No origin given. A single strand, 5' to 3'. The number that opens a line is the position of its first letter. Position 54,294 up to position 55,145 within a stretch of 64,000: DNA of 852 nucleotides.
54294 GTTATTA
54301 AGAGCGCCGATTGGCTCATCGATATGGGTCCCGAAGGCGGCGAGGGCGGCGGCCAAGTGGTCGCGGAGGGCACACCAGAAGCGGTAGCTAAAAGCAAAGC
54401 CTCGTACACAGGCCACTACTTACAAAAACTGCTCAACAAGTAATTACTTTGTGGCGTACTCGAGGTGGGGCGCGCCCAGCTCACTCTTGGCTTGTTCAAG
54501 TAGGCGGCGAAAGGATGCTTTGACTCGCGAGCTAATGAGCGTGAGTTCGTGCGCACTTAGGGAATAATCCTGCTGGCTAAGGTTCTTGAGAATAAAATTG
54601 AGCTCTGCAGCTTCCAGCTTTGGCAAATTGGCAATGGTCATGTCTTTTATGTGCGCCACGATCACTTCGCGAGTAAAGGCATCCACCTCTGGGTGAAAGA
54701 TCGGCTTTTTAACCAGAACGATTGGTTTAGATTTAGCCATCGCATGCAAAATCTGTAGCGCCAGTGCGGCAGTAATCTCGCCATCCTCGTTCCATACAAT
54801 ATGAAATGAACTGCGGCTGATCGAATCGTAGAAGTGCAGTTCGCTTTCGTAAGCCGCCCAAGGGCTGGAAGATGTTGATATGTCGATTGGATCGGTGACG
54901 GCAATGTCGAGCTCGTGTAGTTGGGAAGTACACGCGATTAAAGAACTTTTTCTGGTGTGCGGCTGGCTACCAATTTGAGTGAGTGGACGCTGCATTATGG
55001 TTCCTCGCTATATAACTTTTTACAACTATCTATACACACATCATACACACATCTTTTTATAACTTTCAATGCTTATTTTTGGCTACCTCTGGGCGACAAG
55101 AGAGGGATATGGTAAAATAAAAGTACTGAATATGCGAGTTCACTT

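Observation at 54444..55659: Divergent pair of NDT-like proteins (one RHH-fused, one with the catalytic Glu replaced) around an 11-bp tandem repeat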

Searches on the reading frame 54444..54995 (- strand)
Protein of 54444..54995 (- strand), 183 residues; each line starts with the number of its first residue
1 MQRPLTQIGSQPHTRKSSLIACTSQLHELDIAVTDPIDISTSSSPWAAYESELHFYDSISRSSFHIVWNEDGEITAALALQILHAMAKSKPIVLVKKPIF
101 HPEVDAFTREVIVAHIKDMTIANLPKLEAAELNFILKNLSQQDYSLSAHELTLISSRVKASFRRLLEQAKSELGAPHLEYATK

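Call 3: search_protein_families(library=pfam, proteins=[window:54444-54995:-], max_evalue=1)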
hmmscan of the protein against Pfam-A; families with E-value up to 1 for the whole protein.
window:54444-54995:- (183 aa): 2 families
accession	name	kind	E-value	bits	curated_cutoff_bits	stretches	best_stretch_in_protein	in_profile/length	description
PF00290.26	Trp_syntA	-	0.0077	15.6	27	1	75-137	70-137/259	Tryptophan synthase alpha chain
PF22746.1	SHOCT-like_DUF2089-C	-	0.18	11.9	27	1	70-90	11-31/32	SHOCT-like domain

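Call 4: search_protein_families(library=ncbifam, proteins=[window:54444-54995:-], max_evalue=1)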
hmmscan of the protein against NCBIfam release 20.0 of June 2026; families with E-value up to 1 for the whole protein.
window:54444-54995:- (183 aa): 1 family
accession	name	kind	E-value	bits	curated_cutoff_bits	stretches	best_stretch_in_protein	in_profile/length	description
TIGR00262.1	trpA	equivalog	0.00039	19.4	102.35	1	79-132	74-132/256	tryptophan synthase subunit alpha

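Call 5: search_protein_families(library=padloc, proteins=[window:54444-54995:-], max_evalue=1)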
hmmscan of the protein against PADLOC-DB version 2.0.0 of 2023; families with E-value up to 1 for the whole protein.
window:54444-54995:- (183 aa): 0 families

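Call 7: find_homologous_proteins(query=window:54444-54995:-)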
Query window:54444-54995:- (183 aa): 4 proteins with E <= 0.001 among 227 candidates.
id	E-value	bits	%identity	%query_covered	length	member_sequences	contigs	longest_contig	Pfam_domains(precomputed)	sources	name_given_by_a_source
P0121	1.8e-112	391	100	100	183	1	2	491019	-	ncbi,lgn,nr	ncbi:MAG TPA: hypothetical protein VLF60_02505 [Candidatus Saccharimonadales bacterium]|nr:hypotheti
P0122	5.6e-52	194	58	93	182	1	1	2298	-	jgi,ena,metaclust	metaclust:\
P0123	1.9e-50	189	57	93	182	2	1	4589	-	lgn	-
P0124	1.1e-31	128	44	90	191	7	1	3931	-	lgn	-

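Call 13: find_encoding_contigs(protein=P0122, flank=5000)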
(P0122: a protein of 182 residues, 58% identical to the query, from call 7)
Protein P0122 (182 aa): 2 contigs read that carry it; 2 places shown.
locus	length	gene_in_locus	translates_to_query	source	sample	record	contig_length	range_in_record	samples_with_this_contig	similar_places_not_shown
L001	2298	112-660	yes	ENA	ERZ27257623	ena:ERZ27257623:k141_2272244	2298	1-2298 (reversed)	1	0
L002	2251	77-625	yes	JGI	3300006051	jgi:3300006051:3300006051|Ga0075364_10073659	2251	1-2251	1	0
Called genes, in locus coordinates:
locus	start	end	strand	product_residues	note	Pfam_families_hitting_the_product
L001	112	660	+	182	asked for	-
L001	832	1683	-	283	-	PF01978:TrmB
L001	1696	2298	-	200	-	?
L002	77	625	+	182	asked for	-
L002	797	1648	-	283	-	PF01978:TrmB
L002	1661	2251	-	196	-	?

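Call 14: find_encoding_contigs(protein=P0124, flank=5000)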
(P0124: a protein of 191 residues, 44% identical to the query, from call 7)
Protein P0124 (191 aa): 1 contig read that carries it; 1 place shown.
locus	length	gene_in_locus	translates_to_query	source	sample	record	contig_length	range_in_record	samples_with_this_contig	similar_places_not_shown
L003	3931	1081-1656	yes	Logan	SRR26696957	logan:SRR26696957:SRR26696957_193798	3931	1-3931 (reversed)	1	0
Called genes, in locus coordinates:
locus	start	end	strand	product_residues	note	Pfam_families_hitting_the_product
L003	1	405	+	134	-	?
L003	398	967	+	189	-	-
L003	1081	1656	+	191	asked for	-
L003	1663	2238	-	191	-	PF01330:RuvA_N, PF14520:HHH_5, PF07499:RuvA_C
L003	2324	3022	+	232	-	PF13828:DUF4190, PF11611:DUF4352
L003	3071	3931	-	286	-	?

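Call 15: find_encoding_contigs(protein=P0123, flank=5000)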
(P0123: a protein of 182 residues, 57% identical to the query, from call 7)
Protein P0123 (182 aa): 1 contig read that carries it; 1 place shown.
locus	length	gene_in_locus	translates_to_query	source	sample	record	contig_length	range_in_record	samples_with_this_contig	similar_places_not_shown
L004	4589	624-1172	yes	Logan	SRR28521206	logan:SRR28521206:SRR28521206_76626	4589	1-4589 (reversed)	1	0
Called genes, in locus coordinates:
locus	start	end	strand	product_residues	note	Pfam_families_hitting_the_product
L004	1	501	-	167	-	?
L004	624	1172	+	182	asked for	-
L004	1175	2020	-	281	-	PF01978:TrmB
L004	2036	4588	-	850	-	?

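Call 24: search_protein_representatives(alignment_id=A2)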
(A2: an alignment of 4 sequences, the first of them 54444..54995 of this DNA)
Query: 4 sequences, 181 profile positions. Proteins with E-value up to 0.001 (for the whole library): 177; up to 1e-10: 112; up to 1e-30: 29. The best 150 are listed.
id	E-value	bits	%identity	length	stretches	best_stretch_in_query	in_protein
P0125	1.6e-74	266.0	-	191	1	3-180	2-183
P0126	6.7e-73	260.6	-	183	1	1-175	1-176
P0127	5.7e-54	199.0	-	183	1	3-179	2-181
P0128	1.3e-51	191.2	-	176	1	3-172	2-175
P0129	2.1e-48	180.8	-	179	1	6-173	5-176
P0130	8.5e-44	165.8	-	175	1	5-175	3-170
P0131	1.5e-41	158.5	-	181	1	3-174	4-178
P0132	7.2e-41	156.3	-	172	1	3-167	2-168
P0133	9.5e-41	155.9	-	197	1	5-174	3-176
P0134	4.4e-40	153.7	-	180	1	3-172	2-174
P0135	4.4e-40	153.7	-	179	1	4-173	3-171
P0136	2.4e-38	148.1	-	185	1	4-166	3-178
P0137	2.6e-37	144.7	-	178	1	4-173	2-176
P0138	2.2e-36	141.7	-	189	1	3-170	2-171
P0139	3.6e-36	141.0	-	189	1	3-169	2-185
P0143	6.4e-34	133.6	-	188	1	3-170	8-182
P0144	8.1e-34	133.3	-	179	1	3-172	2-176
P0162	4.4e-27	111.3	-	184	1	3-167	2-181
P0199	5.6e-17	78.4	-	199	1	3-168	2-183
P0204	5.3e-16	75.2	-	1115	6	16-94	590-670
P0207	9.2e-16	74.5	-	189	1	4-171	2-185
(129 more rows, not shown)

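Call 34: predict_structure(alignment_id=A4)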
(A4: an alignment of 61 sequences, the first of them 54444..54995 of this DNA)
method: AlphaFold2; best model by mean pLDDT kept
length: 183 residues; sequences in the alignment: 61
mean_pLDDT: 94.2   pTM: 0.89
mean pLDDT of the five models: 94.2, 93.8, 93.6, 93.4, 93.1
residues with pLDDT >= 90: 160; 70-90: 16; 50-70: 7; < 50: 0
segments of 3 or more residues with pLDDT < 50: none
pLDDT, mean of each block of 10 residues (from residue 1): 94 87 96 87 93 96 97 97 98 98 98 98 97 97 97 98 96 78 62
secondary structure, 60 per line:
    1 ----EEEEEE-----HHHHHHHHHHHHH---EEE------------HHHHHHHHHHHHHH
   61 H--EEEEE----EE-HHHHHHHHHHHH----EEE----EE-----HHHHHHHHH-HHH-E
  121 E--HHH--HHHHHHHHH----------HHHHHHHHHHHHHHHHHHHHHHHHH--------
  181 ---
elements in order: E5-10 H16-28 E32-34 H47-61 E64-68 H76-87 E92-94 H106-114 H129-137 H148-172

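Call 41: search_solved_structures(query=A4, max_evalue=10, show_alignments=4)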
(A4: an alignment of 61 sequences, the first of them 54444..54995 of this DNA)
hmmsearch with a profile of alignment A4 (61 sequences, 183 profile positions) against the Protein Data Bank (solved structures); distinct sequences matched with E-value up to 10: 2.
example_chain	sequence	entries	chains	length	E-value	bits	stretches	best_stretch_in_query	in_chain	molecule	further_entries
1w53_A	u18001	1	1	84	0.51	13.4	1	114-169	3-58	PHOSPHOSERINE PHOSPHATASE RSBU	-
8iqh_A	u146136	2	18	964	5.3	10.1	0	134-174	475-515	Putative primase C962R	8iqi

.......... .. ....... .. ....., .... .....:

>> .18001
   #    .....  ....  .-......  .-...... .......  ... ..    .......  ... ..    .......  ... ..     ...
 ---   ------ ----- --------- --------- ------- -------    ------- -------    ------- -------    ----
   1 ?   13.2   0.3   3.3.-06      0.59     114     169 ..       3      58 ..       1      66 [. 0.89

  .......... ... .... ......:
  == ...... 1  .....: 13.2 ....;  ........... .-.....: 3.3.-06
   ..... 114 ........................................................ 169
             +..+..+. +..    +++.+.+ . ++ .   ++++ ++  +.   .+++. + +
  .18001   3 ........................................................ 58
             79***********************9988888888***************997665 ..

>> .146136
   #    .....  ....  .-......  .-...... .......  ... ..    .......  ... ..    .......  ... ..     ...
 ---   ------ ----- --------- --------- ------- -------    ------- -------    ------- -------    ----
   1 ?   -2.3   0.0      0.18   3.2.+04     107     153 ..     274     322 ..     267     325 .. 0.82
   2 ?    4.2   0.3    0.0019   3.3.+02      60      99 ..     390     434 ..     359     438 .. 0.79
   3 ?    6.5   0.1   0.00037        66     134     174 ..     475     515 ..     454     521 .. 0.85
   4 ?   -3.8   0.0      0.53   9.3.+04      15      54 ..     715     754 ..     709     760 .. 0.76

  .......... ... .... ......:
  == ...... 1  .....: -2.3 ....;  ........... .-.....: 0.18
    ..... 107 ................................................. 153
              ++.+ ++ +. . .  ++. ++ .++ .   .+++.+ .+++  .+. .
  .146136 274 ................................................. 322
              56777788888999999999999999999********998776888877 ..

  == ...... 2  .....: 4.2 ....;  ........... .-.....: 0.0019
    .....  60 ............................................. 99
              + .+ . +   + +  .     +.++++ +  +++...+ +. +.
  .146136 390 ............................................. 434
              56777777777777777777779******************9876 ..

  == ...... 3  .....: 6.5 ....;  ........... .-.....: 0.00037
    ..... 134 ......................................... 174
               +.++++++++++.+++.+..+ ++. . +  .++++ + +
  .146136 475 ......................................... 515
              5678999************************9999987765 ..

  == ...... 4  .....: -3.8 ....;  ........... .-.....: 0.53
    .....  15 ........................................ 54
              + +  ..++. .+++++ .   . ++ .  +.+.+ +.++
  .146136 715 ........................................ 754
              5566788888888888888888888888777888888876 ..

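Call 68: search_protein_families(library=pfam, proteins=[P0131, P0136, P0143, P0144, P0162, P0199, P0207, P0204], max_evalue=0.1)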
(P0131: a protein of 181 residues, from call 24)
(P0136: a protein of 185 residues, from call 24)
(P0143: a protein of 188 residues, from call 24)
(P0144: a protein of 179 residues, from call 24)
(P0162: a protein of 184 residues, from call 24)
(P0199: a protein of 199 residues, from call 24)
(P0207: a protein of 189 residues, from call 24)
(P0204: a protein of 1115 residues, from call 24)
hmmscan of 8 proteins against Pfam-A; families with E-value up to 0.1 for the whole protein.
P0131 (181 aa): 1 family
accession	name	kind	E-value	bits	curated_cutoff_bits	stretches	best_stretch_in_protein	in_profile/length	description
PF18604.6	PreAtp-grasp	-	0.02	15.9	27.5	1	26-111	8-88/94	Pre ATP-grasp domain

P0136 (185 aa): 1 family
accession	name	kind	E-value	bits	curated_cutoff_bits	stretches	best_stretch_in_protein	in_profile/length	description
PF04208.19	MtrA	-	0.096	12.8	25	0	112-155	109-153/173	Tetrahydromethanopterin S-methyltransferase, subunit A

P0143 (188 aa): 1 family
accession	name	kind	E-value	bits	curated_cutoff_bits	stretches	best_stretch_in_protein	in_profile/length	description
PF12967.12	DUF3855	-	0.069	13.6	27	0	34-94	49-105/158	Domain of Unknown Function with PDB structure (DUF3855)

P0144 (179 aa): 0 families

P0162 (184 aa): 1 family
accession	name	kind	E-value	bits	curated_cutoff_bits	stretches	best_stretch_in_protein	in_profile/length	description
PF14603.12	hSH3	-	0.066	14.2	25.7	0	70-94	47-71/90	Helically-extended SH3 domain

P0199 (199 aa): 0 families

P0207 (189 aa): 0 families

P0204 (1115 aa): 15 families
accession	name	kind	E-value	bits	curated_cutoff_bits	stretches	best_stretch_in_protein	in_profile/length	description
PF18845.6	baeRF_family3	-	4.2e-15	56.9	31.5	0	462-568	29-85/168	Bacterial archaeo-eukaryotic release factor family 3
PF19603.4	DUF6108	-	3.8e-10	40.4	23.9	0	346-386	96-135/138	Family of unknown function (DUF6108)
PF18171.6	LSDAT_prok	-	5.2e-09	36.1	25.4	0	331-393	87-149/195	SLOG in TRPM, prokaryote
PF25109.1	HAD_PNKP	-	6.3e-09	36.5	27.6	0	317-359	91-133/143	Polynucleotide kinase PNKP phosphatase domain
PF15464.11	DUF4633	-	1.2e-08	35.5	27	0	49-76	60-87/113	Domain of unknown function (DUF4633)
PF16736.11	sCache_like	-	4e-08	34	27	0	630-687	35-93/117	Single Cache-like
PF02344.20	Myc-LZ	-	5.8e-08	32.8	24.3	0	39-54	1-16/31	Myc leucine zipper domain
PF15021.11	SHLD1_C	-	2.2e-07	31.5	27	0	269-307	31-69/120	Shieldin complex subunit 1, C-terminal domain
PF25578.1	EF-hand_STIM1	-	1.2e-05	25.7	32.2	0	479-501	12-34/80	Stromal interaction molecule 1-like, EF-hand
PF10585.14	UBA_E1_SCCH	-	5e-05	23.8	21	0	687-746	31-91/254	Ubiquitin-activating enzyme, SCCH domain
PF20490.3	SCGB3A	-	0.00068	20.3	27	0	514-537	21-44/68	Secretoglobin 3A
PF24148.1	ApeC_platyh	-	0.0049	17.2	27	0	458-483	115-140/182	ApeC, platyhelminthes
PF14544.11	DUF4443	-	0.0097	16.3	27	0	637-680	32-75/100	Domain of unknown function (DUF4443)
PF21873.2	Thioredoxin_17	-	0.017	16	24.8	0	365-396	10-41/80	Thioredoxin-like domain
PF02542.21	YgbB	-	0.039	14.7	26.7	0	611-681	57-127/155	YgbB family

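Call 71: find_related_loci(query=A2, collection=metagenome_contigs, flank=4000)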
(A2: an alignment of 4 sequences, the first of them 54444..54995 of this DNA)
Query A2 (183 aa) in metagenome_contigs; peptide patterns used: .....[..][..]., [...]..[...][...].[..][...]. (x = any residue, [..] = any of these).
284 stretches matched a pattern; 10 encode a relative of the query (tblastn E <= 1e-3); 10 distinct loci.
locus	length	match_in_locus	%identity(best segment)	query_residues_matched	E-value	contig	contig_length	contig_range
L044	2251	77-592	58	1-170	3e-61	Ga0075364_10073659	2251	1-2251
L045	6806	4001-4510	43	6-170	4e-40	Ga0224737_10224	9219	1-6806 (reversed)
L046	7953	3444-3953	43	6-170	4e-40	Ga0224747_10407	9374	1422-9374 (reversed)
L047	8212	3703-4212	43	6-170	5e-40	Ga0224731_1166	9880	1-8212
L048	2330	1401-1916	43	6-172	7e-33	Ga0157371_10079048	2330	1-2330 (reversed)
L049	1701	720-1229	36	6-170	2e-31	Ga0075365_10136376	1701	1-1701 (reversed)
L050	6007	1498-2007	40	6-170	2e-29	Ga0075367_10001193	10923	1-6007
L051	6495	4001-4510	40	6-170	2e-29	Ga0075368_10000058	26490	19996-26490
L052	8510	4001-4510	36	6-170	1e-27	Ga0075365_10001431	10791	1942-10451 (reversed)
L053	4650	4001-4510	37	6-170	1e-25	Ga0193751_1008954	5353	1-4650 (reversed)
